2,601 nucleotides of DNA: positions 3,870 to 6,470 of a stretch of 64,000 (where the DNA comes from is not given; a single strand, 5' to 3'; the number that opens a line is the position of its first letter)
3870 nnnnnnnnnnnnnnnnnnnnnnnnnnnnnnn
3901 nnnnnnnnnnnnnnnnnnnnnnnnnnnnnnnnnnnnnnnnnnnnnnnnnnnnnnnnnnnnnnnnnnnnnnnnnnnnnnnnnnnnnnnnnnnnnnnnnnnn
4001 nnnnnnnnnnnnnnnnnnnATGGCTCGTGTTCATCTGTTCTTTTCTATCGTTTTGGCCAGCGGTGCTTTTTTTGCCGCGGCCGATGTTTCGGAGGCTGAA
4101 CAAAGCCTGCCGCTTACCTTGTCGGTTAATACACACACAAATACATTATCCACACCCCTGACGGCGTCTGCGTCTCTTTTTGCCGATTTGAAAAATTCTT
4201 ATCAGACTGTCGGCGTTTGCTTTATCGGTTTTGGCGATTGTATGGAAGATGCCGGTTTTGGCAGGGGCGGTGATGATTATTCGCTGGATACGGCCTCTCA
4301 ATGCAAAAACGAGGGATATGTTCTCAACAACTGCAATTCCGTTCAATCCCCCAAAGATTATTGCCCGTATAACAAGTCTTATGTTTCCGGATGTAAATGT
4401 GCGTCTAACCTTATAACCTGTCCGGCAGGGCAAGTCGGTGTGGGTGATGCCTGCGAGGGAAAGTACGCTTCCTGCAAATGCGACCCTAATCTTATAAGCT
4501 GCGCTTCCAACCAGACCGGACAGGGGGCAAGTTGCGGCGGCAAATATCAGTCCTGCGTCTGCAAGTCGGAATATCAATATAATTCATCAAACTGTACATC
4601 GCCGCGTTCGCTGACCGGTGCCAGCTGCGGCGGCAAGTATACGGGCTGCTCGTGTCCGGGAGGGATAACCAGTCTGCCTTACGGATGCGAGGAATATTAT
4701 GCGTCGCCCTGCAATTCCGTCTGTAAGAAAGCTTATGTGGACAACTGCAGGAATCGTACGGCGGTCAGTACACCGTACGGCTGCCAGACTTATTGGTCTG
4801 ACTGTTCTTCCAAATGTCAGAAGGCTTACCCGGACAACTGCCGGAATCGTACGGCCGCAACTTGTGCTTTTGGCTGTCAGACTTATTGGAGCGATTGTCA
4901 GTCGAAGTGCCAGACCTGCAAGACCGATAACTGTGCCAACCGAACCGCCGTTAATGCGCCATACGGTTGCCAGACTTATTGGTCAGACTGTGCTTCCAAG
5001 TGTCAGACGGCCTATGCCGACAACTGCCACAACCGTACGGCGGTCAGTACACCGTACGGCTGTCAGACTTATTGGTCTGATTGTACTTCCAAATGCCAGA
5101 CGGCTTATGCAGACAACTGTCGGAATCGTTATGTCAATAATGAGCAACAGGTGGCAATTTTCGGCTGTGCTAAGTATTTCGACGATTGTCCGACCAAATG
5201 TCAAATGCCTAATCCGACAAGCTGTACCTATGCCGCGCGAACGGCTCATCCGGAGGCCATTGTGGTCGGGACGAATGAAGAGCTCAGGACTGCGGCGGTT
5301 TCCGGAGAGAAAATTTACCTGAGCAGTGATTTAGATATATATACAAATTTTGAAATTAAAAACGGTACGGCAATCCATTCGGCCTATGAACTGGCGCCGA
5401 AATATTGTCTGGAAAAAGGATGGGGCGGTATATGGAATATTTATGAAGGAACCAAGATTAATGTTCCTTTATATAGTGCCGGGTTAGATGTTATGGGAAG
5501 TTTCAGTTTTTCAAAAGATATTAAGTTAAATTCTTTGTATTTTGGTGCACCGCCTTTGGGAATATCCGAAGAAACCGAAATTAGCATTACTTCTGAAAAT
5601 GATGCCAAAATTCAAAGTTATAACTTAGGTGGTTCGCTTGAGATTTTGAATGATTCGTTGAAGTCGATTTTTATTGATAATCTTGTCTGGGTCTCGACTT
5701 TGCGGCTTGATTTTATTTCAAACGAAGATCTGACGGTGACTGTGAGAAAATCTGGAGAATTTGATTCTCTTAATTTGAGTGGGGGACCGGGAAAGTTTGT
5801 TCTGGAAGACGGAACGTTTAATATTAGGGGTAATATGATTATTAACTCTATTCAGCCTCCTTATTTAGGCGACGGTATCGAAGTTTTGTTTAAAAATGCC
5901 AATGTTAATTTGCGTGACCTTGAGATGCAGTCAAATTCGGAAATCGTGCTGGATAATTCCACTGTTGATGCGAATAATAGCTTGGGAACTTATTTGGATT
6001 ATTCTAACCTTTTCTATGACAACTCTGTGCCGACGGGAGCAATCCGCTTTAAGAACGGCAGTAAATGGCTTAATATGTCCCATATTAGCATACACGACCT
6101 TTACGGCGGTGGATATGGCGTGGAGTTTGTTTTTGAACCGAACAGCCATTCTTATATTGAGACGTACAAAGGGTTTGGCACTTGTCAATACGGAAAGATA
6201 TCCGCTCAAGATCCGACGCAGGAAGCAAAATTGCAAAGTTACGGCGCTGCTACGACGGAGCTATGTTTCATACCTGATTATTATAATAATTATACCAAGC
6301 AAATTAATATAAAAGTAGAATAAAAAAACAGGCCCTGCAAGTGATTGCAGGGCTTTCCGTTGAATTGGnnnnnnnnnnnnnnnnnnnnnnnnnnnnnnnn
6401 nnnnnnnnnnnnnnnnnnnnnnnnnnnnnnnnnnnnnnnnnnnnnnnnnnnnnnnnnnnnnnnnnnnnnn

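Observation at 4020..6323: Secreted 767-aa protein built from two novel cysteine-rich repeat types plus a Cys-free C-terminal domain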

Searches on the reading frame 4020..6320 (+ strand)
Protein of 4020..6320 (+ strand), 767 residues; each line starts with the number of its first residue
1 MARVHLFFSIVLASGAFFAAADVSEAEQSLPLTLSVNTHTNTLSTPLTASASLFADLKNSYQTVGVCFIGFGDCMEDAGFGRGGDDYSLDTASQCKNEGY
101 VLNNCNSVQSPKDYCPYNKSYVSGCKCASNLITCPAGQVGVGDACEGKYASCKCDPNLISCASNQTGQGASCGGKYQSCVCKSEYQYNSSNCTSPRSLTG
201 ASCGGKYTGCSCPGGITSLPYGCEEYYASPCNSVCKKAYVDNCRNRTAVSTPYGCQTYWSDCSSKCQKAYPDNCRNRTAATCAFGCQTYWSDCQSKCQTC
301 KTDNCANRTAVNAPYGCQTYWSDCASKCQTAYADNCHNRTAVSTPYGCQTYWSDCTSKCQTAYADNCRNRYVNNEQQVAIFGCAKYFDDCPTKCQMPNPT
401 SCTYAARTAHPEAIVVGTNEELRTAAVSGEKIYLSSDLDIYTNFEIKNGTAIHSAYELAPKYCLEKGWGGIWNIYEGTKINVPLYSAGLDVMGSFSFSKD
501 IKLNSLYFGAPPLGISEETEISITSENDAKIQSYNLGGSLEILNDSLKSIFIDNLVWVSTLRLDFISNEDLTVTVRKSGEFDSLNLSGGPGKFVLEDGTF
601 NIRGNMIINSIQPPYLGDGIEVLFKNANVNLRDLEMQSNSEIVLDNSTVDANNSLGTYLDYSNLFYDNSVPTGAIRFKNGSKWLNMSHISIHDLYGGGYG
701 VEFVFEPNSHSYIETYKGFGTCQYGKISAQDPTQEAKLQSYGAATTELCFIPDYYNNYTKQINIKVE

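Call 4: search_protein_families(library=pfam, proteins=[window:4020-6320:+], max_evalue=10)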
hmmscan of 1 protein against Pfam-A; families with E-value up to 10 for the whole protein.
window:4020-6320:+ (767 aa): 1 family
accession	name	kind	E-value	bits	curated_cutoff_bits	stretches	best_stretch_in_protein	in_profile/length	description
PF13363.11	BetaGal_dom3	-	0.053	13.6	27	1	410-452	12-54/75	Beta-galactosidase, domain 3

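Call 5: search_protein_families(library=ncbifam, proteins=[window:4020-6320:+], max_evalue=10)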
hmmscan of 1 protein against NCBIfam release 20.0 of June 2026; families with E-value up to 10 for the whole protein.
window:4020-6320:+ (767 aa): 1 family
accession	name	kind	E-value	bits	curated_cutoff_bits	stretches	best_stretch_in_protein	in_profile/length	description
NF007853.0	PRK10562.1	equivalog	0.33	11.2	125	0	340-378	21-59/146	N-acetyltransferase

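Call 6: find_homologous_proteins(query=window:4020-6320:+)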
Query window:4020-6320:+ (767 aa): 515 proteins with E <= 0.001 among 8000 candidates; the best 120 are listed.
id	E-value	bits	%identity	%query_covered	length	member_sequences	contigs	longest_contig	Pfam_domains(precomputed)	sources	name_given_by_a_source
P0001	0.0e+0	1801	100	100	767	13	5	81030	-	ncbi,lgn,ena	-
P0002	0.0e+0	1458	83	100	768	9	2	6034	-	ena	-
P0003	2.4e-186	639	43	100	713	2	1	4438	-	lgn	-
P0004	5.3e-184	632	68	47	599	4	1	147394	-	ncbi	-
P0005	7.5e-184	631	62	51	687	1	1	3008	-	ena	-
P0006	2.9e-178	613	63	48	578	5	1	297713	-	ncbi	-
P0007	2.4e-162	560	56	62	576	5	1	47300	-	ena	-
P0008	7.8e-153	529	57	47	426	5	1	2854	-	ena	-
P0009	6.4e-152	526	55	51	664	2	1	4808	-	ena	-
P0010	1.3e-147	511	61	52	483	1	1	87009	-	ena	-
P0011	3.2e-147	510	56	49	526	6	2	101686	-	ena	-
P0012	8.5e-147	509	61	51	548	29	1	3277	-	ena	-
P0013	8.6e-146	505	54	46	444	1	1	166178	-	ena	-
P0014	1.6e-145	504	54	47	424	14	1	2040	-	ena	-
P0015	4.0e-143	497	51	51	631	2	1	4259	-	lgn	-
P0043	4.9e-120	420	54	47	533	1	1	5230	PF07603.18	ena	-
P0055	6.4e-116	407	58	45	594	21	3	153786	-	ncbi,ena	-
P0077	8.4e-110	386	51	51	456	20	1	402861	-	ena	-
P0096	2.5e-105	372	41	50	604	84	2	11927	-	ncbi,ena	-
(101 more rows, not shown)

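Call 7: search_solved_structures(query=window:4020-6320:+, max_evalue=10)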
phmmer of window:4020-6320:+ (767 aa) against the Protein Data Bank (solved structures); distinct sequences matched with E-value up to 10: 1.
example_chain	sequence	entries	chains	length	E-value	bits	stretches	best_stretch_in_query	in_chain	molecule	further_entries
7kc8_A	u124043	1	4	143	0.76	11.1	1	670-743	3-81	16.4 kDa salivary peptide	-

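Call 17: list_cluster_members(proteins=[P0001, P0004, P0006, P0055, P0096])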
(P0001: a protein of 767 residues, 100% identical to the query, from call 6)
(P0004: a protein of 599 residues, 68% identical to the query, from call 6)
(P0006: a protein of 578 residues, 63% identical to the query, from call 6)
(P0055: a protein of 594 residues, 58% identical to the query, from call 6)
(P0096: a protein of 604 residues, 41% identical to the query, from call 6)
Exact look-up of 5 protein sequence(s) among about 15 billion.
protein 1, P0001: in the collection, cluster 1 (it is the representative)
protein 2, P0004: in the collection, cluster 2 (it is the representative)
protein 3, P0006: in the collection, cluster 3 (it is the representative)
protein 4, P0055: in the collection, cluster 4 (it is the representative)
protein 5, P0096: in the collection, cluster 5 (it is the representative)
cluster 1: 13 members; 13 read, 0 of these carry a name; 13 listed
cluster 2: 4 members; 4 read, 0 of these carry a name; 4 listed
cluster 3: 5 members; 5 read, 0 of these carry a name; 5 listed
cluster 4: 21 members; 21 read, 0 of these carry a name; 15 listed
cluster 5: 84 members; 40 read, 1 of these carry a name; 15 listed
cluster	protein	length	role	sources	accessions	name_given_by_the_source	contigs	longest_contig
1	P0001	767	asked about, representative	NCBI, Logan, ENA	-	-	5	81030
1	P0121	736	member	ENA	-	-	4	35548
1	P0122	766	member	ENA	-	-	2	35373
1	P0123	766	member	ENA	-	-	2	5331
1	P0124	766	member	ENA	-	-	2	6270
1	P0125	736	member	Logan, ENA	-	-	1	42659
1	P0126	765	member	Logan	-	-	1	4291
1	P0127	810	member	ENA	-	-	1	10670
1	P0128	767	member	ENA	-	-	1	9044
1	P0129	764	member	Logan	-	-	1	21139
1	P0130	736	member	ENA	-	-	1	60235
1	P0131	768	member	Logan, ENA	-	-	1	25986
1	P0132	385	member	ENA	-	-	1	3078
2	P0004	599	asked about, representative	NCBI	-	-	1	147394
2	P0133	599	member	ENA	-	-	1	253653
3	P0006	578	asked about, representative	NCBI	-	-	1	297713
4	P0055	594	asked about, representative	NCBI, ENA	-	-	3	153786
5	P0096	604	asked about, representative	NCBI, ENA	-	-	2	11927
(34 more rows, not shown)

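Call 22: find_encoding_contigs(protein=P0004, flank=8000, max_places=3)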
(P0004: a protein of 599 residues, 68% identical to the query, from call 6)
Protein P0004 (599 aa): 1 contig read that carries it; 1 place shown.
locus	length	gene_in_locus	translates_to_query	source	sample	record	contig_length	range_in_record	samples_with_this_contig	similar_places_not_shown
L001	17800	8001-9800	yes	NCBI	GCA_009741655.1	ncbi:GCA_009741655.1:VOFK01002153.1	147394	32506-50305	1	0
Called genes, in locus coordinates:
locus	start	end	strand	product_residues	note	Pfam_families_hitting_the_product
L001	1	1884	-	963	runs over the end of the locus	PF00521:DNA_topoisoIV, PF03989:DNA_gyraseA_C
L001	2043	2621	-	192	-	-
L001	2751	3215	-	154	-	PF00436:SSB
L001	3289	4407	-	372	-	PF13433:Peripla_BP_5 (weak), PF13458:Peripla_BP_6, PF01094:ANF_receptor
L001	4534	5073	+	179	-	PF17760:UvrA_inter (weak)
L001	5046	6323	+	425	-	PF17760:UvrA_inter, PF17755:UvrA_DNA-bind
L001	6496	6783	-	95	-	-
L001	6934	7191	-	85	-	-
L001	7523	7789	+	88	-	-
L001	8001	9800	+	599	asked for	-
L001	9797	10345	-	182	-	PF00300:His_Phos_1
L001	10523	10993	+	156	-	-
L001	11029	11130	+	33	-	-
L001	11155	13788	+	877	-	PF00171:Aldedh, PF00465:Fe-ADH, PF13685:Fe-ADH_2 (weak), PF25137:ADH_Fe_C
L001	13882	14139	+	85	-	-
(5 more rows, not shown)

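Call 23: find_encoding_contigs(protein=P0077, flank=8000, max_places=3)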
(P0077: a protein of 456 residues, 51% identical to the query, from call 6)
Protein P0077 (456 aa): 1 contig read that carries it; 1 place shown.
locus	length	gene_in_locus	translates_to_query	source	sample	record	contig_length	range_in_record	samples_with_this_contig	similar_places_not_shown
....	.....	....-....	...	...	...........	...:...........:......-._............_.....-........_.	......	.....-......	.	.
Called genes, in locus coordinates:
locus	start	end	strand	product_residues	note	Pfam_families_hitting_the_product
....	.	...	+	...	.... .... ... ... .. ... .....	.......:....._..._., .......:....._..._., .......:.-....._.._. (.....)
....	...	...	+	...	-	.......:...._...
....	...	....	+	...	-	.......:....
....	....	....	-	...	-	-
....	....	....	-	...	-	-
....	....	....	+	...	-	-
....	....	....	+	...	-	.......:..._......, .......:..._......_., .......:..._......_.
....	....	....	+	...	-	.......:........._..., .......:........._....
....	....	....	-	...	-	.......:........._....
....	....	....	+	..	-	-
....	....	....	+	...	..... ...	-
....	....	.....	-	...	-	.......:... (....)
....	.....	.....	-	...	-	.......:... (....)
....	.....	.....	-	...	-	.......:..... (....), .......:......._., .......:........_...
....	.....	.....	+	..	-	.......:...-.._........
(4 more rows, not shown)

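Call 37: find_related_loci(query=A2, collection=genome_contigs, flank=6000)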
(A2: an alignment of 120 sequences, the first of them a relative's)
Query A2 (767 aa) in genome_contigs; peptide patterns used: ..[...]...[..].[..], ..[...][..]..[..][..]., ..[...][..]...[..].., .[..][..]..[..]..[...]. (x = any residue, [..] = any of these).
204 stretches matched a pattern; 63 encode a relative of the query (tblastn E <= 1e-3); 62 distinct loci.
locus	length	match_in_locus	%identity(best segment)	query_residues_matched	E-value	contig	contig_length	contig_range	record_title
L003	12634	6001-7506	63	38-410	3e-150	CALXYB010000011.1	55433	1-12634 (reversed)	MAG: uncultured Alphaproteobacteria bacterium isolate BRZ_DL__bin79 genome assembly, contig: BRZ_DL__NODE_914_length_554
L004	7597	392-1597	63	34-396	5e-145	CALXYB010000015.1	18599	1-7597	MAG: uncultured Alphaproteobacteria bacterium isolate BRZ_DL__bin79 genome assembly, contig: BRZ_DL__NODE_4161_length_18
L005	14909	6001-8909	63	1-411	4e-139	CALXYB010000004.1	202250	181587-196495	MAG: uncultured Alphaproteobacteria bacterium isolate BRZ_DL__bin79 genome assembly, contig: BRZ_DL__NODE_62_length_2022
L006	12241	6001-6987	61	38-395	3e-124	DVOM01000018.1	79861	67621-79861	MAG TPA_asm: Candidatus Scatocola faecigallinarum isolate 2846 CHK22__C116931_L79861_ERR2241687, whole genome shotgun se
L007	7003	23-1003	62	29-358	6e-121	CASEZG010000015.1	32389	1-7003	uncultured proteobacterium isolate O35_L1_319319_idba_bin.187 genome assembly, contig: O35_L1_319319_idba_bin.187.fa_sca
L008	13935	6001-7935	38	1-738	3e-119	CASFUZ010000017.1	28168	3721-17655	uncultured proteobacterium isolate O15_L1_384384_idba_bin.74 genome assembly, contig: O15_L1_384384_idba_bin.74.fa_scaff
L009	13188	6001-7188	67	49-395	2e-150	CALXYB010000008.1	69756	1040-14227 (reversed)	MAG: uncultured Alphaproteobacteria bacterium isolate BRZ_DL__bin79 genome assembly, contig: BRZ_DL__NODE_636_length_697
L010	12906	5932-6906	61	5-330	1e-113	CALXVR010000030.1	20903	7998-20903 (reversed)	MAG: uncultured Alphaproteobacteria bacterium isolate BRZ_SB__bin123 genome assembly, contig: BRZ_SB__NODE_3840_length_2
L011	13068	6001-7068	53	1-411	5e-112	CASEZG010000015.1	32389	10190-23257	uncultured proteobacterium isolate O35_L1_319319_idba_bin.187 genome assembly, contig: O35_L1_319319_idba_bin.187.fa_sca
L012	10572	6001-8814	59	6-314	1e-111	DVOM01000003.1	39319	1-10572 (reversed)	MAG TPA_asm: Candidatus Scatocola faecigallinarum isolate 2846 CHK22__C8900_L39319_ERR2241687, whole genome shotgun sequ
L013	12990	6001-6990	57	36-359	8e-111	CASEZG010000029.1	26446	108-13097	uncultured proteobacterium isolate O35_L1_319319_idba_bin.187 genome assembly, contig: O35_L1_319319_idba_bin.187.fa_sca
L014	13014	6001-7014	57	1-411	1e-110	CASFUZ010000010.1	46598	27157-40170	uncultured proteobacterium isolate O15_L1_384384_idba_bin.74 genome assembly, contig: O15_L1_384384_idba_bin.74.fa_scaff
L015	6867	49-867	66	30-395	2e-110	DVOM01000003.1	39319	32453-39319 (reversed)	MAG TPA_asm: Candidatus Scatocola faecigallinarum isolate 2846 CHK22__C8900_L39319_ERR2241687, whole genome shotgun sequ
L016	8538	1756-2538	65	34-395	8e-108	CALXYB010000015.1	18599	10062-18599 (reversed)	MAG: uncultured Alphaproteobacteria bacterium isolate BRZ_DL__bin79 genome assembly, contig: BRZ_DL__NODE_4161_length_18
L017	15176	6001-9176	51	1-396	6e-104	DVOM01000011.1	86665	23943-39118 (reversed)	MAG TPA_asm: Candidatus Scatocola faecigallinarum isolate 2846 CHK22__C61507_L86665_ERR2241687, whole genome shotgun seq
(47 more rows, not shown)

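Call 48: find_encoding_contigs(protein=P0002, flank=3000, max_places=2)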
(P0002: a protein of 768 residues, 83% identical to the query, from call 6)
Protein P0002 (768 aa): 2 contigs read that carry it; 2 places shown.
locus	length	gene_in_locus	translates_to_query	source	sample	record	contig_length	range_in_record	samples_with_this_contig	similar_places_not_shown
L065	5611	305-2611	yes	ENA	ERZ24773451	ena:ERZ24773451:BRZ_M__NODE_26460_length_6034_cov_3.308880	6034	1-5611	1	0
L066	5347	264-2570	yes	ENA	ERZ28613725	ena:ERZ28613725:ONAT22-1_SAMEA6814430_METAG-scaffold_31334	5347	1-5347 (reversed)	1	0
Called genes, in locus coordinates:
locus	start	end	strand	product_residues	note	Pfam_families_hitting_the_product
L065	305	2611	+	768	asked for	-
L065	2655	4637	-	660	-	PF00270:DEAD (weak), PF04851:ResIII, PF17757:UvrB_inter, PF27431:UvrB_3rd, PF00271:Helicase_C, PF12344:UvrB, PF02151:UVR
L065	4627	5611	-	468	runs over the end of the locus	?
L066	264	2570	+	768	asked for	-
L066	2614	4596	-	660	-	PF00270:DEAD (weak), PF04851:ResIII, PF17757:UvrB_inter, PF27431:UvrB_3rd, PF00271:Helicase_C, PF12344:UvrB, PF02151:UVR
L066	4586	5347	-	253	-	?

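Call 49: find_encoding_contigs(protein=P0001, flank=10000, max_places=5)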
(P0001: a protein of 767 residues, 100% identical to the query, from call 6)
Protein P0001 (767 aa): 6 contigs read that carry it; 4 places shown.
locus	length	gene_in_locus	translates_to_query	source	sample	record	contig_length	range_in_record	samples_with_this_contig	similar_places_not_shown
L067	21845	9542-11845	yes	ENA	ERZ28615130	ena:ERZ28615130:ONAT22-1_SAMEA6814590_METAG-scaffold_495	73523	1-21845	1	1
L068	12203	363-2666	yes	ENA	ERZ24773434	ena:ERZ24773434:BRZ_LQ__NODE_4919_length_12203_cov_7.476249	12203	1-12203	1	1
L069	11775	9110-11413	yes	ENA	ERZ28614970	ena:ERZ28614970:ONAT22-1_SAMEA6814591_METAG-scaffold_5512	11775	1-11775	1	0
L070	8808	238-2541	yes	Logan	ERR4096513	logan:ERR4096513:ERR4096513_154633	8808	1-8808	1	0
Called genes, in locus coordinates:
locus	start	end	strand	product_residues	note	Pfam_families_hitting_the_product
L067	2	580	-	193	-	?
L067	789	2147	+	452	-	PF00512:HisKA, PF02518:HATPase_c, PF13589:HATPase_c_3 (weak)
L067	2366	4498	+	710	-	-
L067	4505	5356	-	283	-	-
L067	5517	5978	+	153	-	PF00565:SNase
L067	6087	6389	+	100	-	PF00829:Ribosomal_L21p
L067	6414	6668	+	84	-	PF01016:Ribosomal_L27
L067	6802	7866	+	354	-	PF01018:GTP1_OBG, PF00025:Arf (faint), PF01926:MMR_HSR1, PF02421:FeoB_N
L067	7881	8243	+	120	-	PF02410:RsfS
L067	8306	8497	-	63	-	-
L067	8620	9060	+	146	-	PF02590:SPOUT_MTase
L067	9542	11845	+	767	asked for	-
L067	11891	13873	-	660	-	PF00270:DEAD (weak), PF04851:ResIII, PF17757:UvrB_inter, PF27431:UvrB_3rd, PF00271:Helicase_C, PF12344:UvrB, PF02151:UVR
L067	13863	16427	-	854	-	-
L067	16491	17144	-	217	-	PF03448:MgtE_N (weak)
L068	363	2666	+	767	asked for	-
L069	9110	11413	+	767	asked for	-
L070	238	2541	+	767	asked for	-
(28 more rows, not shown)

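Call 53: predict_structure(alignment_id=A2)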
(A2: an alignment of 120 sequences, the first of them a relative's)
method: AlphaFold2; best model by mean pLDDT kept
length: 767 residues; sequences in the alignment: 120
mean_pLDDT: 77.0   pTM: 0.53
mean pLDDT of the five models: 77.0, 76.0, 75.7, 75.5, 74.9
residues with pLDDT >= 90: 184; 70-90: 383; 50-70: 113; < 50: 87
segments of 3 or more residues with pLDDT < 50: 1-87
pLDDT, mean of each block of 10 residues (from residue 1): 36 34 29 28 31 43 38 41 52 89 89 90 89 88 87 90 87 89 87 86 87 77 84 84 81 84 84 80 76 79 62 70 70 70 78 80 79 64 75 75 87 89 86 90 87 92 88 93 91 95 91 74 94 77 88 91 85 92 90 95 89 70 96 85 95 60 62 88 82 63 89 76 76 82 59 59 81
secondary structure, 60 per line:
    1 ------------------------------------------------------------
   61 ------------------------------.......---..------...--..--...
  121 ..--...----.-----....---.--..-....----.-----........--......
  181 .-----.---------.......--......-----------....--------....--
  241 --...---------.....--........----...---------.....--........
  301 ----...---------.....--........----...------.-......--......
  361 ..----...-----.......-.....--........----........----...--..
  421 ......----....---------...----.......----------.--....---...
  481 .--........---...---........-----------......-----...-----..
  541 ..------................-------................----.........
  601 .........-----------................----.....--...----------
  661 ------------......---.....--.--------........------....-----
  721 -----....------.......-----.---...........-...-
elements in order (helices of 4 or more, strands of 3 or more residues): H91-97 E109-111 E118-122 E125-127 E138-141 E151-154 E165-172 E175-181 E197-203 E206-211 E223-226 E235-238 E255-259 E262-269 E286-290 E293-300 E317-321 E324-331 E347-352 E355-362 H375-381 E383-387 E390-397 H402-409 E414-416 H419-426 E431-434 E444-446 E451-454 E471-474 E478-481 E484-491 E495-497 E501-508 E520-525 E531-533 E539-542 E549-564 E572-587 E592-609 E621-636 E641-645 E648-650 E673-678 E682-686 E698-705 E712-715 E726-729 E736-742 H752-758 E759-762 E764-766

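Call 58: search_protein_families(library=pfam, alignment_id=A3, max_evalue=0.01)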
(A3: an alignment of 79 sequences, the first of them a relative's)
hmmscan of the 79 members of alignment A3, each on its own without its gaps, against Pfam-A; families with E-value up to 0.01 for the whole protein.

A. member 1, P0001 (767 aa): 0 families

B. families by the number of members that match (of 79 scanned): 2 families
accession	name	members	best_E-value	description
PF12946.13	EGF_MSP1_1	9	0.00011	MSP1 EGF domain 1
PF07603.17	Lcl_C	1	2.1e-05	Lcl C-terminal domain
